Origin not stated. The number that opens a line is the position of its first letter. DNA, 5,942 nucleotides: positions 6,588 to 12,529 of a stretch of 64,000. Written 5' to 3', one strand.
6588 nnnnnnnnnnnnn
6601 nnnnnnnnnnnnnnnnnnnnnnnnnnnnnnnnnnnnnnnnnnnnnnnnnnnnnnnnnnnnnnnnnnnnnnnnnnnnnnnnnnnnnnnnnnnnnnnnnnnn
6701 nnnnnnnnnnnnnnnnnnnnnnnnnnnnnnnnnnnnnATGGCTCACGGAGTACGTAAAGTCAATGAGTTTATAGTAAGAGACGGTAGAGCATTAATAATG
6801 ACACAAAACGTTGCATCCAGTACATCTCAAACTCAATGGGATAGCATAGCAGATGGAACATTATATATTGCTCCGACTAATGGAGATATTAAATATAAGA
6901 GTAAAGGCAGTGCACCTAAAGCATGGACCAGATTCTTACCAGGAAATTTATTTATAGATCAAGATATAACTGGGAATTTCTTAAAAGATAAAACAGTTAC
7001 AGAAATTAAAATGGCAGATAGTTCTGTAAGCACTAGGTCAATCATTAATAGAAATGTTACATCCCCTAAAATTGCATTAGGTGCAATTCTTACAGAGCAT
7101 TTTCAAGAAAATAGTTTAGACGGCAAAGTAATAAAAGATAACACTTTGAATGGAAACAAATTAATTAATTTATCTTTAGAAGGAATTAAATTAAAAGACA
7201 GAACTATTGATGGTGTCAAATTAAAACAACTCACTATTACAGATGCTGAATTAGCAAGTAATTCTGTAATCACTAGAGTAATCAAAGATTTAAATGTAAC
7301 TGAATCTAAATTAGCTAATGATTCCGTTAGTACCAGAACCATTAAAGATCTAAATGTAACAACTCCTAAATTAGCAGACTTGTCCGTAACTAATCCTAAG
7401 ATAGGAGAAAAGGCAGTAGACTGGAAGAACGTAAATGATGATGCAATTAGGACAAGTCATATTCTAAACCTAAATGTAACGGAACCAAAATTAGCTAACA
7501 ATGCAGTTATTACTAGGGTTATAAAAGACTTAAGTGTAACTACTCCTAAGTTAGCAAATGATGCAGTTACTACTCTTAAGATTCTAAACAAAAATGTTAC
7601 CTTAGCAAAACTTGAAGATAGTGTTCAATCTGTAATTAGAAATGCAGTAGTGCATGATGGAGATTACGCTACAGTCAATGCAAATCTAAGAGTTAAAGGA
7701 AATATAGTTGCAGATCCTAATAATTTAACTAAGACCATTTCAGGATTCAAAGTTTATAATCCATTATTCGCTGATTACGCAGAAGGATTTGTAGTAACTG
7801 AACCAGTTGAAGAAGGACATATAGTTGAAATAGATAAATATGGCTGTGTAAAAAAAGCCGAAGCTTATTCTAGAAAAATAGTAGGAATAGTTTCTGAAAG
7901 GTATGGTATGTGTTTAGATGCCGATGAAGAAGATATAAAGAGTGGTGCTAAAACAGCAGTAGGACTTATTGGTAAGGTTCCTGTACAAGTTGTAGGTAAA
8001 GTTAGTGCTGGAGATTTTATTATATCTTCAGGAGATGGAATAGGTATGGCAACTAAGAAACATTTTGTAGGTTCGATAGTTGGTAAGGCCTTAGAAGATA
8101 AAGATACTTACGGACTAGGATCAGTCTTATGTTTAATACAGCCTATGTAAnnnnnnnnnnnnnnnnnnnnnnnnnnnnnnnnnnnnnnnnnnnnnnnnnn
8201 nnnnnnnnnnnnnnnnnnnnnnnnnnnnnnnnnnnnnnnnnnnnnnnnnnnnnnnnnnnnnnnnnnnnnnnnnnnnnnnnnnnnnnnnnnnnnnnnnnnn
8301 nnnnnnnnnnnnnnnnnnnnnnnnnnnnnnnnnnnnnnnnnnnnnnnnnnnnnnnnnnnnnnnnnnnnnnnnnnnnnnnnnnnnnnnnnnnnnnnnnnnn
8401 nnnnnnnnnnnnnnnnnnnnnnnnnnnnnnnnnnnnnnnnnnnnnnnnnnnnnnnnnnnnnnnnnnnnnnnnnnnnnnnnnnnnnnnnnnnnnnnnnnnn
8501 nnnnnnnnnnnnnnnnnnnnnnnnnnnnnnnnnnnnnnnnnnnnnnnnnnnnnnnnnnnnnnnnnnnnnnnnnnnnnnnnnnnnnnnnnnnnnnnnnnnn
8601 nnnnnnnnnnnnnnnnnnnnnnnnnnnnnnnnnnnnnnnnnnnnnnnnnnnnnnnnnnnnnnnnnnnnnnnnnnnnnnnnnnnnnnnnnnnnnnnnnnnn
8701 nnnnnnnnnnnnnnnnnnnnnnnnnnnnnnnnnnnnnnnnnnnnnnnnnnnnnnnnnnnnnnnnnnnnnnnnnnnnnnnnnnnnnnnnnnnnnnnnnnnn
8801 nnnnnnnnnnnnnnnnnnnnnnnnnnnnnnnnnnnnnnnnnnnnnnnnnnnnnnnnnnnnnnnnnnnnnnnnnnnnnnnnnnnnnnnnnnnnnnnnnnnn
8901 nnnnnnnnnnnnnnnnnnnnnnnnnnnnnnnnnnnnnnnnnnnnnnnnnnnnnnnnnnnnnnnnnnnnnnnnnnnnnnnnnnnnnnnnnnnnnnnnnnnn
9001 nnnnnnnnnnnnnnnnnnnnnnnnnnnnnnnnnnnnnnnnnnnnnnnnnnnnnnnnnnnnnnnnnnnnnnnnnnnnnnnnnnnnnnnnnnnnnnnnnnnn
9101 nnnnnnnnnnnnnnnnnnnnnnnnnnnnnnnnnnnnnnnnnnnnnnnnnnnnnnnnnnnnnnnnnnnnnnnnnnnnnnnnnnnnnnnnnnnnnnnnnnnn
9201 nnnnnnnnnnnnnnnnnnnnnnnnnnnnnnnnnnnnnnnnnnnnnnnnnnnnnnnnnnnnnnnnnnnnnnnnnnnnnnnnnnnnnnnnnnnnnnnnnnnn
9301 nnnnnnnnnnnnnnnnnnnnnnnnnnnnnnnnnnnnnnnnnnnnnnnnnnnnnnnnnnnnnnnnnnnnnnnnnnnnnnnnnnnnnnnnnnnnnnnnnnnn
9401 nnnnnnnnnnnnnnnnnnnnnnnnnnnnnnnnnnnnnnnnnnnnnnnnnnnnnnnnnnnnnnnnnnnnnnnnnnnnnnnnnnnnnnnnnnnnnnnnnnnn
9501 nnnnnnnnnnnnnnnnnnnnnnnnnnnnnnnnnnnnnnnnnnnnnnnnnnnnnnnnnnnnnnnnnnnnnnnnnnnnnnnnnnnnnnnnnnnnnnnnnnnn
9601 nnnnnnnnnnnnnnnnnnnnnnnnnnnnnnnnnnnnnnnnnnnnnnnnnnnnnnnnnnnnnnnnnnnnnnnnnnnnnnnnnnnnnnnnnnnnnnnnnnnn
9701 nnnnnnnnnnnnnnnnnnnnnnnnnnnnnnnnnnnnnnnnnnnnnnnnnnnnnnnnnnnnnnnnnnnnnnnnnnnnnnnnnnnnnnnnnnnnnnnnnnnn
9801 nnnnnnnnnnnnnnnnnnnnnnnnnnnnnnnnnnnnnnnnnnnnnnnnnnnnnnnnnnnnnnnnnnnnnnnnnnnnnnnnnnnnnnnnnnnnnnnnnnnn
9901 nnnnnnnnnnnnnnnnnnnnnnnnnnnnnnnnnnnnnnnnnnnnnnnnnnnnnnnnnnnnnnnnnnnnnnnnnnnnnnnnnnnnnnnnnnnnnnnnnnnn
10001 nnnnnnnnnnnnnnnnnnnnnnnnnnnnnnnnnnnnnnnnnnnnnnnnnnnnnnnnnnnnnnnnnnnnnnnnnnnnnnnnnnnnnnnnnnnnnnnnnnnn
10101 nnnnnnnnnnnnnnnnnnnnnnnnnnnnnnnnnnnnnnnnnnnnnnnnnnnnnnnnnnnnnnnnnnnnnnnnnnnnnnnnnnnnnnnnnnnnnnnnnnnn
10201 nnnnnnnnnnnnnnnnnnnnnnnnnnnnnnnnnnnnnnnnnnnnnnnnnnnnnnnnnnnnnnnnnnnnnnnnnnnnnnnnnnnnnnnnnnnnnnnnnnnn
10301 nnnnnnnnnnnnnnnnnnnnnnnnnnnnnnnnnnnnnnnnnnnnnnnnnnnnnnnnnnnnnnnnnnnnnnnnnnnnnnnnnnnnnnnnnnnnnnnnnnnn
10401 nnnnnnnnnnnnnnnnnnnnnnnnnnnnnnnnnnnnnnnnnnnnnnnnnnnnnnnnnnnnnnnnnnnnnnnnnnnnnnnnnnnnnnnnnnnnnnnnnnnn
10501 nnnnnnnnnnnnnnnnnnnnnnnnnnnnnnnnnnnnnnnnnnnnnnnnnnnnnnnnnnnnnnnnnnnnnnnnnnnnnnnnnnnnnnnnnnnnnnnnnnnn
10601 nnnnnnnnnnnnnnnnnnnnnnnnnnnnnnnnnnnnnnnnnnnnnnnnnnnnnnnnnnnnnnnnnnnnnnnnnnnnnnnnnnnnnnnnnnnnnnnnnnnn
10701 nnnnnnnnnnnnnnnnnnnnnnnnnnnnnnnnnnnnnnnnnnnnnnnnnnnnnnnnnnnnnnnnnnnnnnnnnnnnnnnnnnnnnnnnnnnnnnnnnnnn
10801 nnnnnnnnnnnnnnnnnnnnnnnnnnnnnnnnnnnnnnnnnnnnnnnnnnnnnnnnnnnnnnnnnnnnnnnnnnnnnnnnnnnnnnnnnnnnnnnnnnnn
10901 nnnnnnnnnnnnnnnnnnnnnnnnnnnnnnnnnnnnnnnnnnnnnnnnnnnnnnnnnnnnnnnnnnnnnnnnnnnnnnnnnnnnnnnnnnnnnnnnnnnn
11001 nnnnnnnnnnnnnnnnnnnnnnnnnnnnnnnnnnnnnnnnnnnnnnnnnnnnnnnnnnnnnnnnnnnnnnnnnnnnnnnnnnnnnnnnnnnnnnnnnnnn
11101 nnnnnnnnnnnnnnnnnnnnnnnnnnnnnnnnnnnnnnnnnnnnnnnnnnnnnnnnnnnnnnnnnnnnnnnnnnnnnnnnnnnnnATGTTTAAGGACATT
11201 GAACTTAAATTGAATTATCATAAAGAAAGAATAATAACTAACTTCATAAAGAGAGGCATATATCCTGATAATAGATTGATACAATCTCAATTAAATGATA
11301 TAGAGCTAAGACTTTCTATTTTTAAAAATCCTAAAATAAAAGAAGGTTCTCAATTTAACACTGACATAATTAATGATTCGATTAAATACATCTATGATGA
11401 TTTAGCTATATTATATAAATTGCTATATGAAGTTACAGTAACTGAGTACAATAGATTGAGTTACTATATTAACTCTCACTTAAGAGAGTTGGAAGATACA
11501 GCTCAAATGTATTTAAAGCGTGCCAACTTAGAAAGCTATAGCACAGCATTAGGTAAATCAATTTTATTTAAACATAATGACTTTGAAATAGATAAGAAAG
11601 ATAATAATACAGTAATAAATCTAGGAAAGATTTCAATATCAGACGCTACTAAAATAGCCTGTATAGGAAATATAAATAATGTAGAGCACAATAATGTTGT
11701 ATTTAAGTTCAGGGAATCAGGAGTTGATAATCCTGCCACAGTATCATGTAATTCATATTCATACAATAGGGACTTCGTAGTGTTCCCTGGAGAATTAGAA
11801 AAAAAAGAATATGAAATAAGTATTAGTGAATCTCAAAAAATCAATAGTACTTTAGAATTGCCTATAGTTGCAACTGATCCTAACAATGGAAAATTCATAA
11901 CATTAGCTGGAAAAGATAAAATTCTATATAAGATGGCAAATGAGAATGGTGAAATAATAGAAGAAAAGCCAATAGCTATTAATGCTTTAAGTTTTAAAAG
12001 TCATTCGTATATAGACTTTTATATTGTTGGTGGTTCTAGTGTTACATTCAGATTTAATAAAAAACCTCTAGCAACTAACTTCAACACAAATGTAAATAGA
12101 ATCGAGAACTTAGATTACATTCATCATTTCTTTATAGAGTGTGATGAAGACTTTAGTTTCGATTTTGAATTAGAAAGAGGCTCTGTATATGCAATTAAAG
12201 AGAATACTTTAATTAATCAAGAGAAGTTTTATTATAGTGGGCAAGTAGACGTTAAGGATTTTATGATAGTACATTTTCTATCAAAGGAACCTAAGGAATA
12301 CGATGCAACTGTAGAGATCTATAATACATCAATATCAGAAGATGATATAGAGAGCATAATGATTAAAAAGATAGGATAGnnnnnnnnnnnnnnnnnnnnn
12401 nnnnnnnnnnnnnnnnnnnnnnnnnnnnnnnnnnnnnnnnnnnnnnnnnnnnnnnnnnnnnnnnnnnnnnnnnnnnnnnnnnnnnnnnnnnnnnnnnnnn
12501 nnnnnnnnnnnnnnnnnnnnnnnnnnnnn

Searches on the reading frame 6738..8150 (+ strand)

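Call 9: search_protein_families(library=pfam, proteins=[window:6738-8150:+], max_evalue=0.01)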
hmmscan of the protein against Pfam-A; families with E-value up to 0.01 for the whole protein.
window:6738-8150:+ (470 aa): 1 family
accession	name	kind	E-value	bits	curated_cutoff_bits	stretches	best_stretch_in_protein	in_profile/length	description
PF11962.13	Peptidase_G2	-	6.3e-08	32.7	25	1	331-395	39-99/228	Peptidase_G2, IMC autoproteolytic cleavage domain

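Call 24: search_protein_families(library=phrogs, proteins=[window:6738-8150:+], max_evalue=0.001)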
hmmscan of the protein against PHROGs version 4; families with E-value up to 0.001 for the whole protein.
window:6738-8150:+ (470 aa): 12 families
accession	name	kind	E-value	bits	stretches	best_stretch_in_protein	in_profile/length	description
phrog_892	-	tail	1.7e-23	84.1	2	201-322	344-450/782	tail fiber protein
phrog_28766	-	tail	3.2e-23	82.8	3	133-224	127-218/472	tail fiber protein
phrog_13518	-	unknown function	2.7e-17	63.1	1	80-295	180-434/1230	-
phrog_21412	-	tail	7.9e-14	51.4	2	151-242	170-261/1452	tail fiber protein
phrog_7660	-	tail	1.4e-09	37.2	2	232-327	440-537/1656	tail fiber protein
phrog_36443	-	unknown function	3.1e-07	29.6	1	147-228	371-450/1238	-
phrog_19602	-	tail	1.2e-05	25.3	1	344-451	384-491/504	tail fiber protein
phrog_2952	-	tail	3.3e-05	24.1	0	250-303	326-375/488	minor tail protein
phrog_32822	-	head and packaging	0.00014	20.6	1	83-326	905-1152/1548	virion structural protein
phrog_26466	-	unknown function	0.00031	18.8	0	208-285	1810-1887/2337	-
phrog_673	-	head and packaging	0.00033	21.7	0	351-457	24-118/260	head scaffolding protein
phrog_923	-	unknown function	0.0008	18.2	1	28-243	709-932/990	-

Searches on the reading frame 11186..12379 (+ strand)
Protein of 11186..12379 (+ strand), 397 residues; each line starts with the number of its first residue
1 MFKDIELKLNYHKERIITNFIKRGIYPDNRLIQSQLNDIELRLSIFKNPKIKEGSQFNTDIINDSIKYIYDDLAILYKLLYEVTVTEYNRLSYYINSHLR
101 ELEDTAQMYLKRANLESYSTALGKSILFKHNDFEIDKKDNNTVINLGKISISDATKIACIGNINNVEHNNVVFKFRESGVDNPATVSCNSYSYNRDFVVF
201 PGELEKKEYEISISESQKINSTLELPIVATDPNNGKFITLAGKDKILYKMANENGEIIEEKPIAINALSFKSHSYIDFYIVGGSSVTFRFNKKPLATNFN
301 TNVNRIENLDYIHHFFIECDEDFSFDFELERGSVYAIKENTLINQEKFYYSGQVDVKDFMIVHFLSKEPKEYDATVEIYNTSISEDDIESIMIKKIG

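Call 9: search_protein_families(library=pfam, proteins=[window:11186-12379:+], max_evalue=0.01)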
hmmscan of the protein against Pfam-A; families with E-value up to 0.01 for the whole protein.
window:11186-12379:+ (397 aa): 1 family
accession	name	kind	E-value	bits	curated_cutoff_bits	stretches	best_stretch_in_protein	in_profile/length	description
PF18304.6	SabA_adhesion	-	0.0024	17.6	27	1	156-253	78-162/299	SabA N-terminal extracellular adhesion domain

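Call 24: search_protein_families(library=phrogs, proteins=[window:11186-12379:+], max_evalue=0.001)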
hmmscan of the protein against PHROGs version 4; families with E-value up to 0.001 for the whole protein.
window:11186-12379:+ (397 aa): 0 families
